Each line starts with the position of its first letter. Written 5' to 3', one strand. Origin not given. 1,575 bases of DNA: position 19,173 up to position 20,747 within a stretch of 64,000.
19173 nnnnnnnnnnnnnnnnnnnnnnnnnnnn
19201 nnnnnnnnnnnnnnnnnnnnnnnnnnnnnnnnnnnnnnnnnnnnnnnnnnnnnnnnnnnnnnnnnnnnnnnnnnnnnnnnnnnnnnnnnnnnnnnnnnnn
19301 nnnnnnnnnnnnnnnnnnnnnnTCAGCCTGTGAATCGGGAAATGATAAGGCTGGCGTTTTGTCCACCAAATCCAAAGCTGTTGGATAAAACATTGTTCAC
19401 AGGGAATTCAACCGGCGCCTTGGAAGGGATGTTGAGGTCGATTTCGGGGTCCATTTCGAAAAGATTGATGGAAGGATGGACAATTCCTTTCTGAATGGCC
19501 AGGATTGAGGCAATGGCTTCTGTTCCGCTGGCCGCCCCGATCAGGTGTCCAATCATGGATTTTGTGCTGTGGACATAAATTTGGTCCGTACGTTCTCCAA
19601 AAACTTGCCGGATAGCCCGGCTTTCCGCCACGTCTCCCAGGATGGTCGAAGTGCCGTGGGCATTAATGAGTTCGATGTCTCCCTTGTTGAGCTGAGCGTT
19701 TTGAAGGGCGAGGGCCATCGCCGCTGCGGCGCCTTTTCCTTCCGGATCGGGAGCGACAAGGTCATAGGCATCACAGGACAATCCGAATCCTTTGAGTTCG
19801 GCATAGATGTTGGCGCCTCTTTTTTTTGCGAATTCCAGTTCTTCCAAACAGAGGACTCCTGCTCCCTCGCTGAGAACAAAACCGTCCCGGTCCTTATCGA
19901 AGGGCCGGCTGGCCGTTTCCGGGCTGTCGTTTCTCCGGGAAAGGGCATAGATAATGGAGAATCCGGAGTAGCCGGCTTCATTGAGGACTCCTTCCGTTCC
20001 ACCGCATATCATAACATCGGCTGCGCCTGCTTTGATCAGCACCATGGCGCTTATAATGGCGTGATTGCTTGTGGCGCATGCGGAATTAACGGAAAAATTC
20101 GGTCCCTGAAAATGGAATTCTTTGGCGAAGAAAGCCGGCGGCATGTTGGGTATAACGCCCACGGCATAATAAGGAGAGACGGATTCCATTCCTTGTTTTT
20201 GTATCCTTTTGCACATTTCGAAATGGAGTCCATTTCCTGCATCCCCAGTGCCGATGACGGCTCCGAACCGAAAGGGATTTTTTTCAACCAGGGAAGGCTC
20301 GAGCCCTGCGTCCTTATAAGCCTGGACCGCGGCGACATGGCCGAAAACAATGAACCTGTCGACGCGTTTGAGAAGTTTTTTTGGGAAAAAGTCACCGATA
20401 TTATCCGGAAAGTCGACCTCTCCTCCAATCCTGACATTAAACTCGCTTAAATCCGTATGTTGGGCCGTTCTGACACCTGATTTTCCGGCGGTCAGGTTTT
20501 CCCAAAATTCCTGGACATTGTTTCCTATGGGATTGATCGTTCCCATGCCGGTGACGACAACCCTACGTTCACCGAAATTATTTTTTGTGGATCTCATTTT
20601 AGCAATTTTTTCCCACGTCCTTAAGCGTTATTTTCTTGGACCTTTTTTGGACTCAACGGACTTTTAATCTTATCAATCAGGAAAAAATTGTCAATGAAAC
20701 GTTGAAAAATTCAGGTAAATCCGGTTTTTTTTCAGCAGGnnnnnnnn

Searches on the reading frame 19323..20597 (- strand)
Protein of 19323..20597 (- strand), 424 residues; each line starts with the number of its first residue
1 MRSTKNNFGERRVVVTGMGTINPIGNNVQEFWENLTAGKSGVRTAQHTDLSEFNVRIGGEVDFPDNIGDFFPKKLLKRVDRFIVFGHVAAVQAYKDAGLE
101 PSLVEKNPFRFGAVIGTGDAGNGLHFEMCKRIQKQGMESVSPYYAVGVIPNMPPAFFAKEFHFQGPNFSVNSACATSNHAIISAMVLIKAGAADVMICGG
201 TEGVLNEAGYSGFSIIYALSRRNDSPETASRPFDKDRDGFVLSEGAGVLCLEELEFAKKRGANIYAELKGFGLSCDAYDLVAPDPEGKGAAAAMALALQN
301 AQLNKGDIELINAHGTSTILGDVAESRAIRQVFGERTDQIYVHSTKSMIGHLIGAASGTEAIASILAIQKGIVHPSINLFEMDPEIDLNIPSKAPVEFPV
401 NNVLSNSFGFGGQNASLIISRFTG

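Call 4: search_protein_families(library=pfam, proteins=[window:19323-20597:-])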
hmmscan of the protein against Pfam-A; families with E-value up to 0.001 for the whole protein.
window:19323-20597:- (424 aa): 3 families
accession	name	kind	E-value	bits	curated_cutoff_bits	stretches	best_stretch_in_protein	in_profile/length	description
PF00109.32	ketoacyl-synt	-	6.1e-49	167.3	20.8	1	11-256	2-251/252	Beta-ketoacyl synthase, N-terminal domain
PF02801.28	Ketoacyl-synt_C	-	7.1e-35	120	20.8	1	265-379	1-118/119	Beta-ketoacyl synthase, C-terminal domain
PF00108.29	Thiolase_N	-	1.8e-05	24.7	26.4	1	166-204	77-115/260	Thiolase, N-terminal domain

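Call 57: search_protein_families(library=ncbifam, proteins=[window:19323-20597:-], max_evalue=1e-10)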
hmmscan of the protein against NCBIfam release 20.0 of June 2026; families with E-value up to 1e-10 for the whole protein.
window:19323-20597:- (424 aa): 19 families
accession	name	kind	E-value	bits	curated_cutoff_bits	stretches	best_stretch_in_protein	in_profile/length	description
TIGR03150.1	fabF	equivalog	3.7e-149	496.9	493.75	1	11-419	1-406/407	beta-ketoacyl-ACP synthase II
NF005589.0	PRK07314.1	subfamily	5.9e-147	489.7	387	1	10-422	3-412/413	beta-ketoacyl-ACP synthase II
NF004970.0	PRK06333.1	subfamily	1.1e-131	439.7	525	1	10-423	3-423/424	beta-ketoacyl-ACP synthase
NF006434.0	PRK08722.1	equivalog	5.4e-109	364.8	759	1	10-421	3-413/414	beta-ketoacyl-ACP synthase II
NF006274.0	PRK08439.1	equivalog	5e-108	361.5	621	1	11-421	2-405/406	beta-ketoacyl-ACP synthase II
NF005935.0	PRK07967.1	equivalog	1.3e-100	337.1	630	1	11-422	2-404/406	beta-ketoacyl-ACP synthase I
NF005916.1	PRK07910.1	equivalog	4.1e-91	306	560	1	4-420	7-416/418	KasA/KasB family beta-ketoacyl-ACP synthase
NF005076.0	PRK06501.1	equivalog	1.2e-85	287.9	629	1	158-421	159-422/425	beta-ketoacyl-ACP synthase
NF006587.0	PRK09116.1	equivalog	6.2e-82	275.5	470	1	11-422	2-407/408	beta-ketoacyl-ACP synthase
NF005490.0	PRK07103.1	equivalog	2.2e-72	244.4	445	1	11-421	4-412/414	polyketide beta-ketoacyl:acyl carrier protein synthase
NF004618.0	PRK05952.1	equivalog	3.4e-71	240.2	455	1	12-421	3-382/384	beta-ketoacyl-ACP synthase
NF006618.0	PRK09185.1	subfamily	6.2e-71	239.5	407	1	12-421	4-392/394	beta-ketoacyl-ACP synthase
NF058662.1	cispenta_AmcF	equivalog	2.7e-67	227.4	325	1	158-420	113-368/369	cispentacin biosynthesis acyltransferase subunit AmcF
NF040607.1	mycolic_Pks13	equivalog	3.7e-37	127.4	2100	1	158-422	255-526/1680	polyketide synthase Pks13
NF045894.1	PKS_plus_SDR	equivalog_domain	4.9e-35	120.5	1740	1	138-418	137-423/1515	type I polyketide synthase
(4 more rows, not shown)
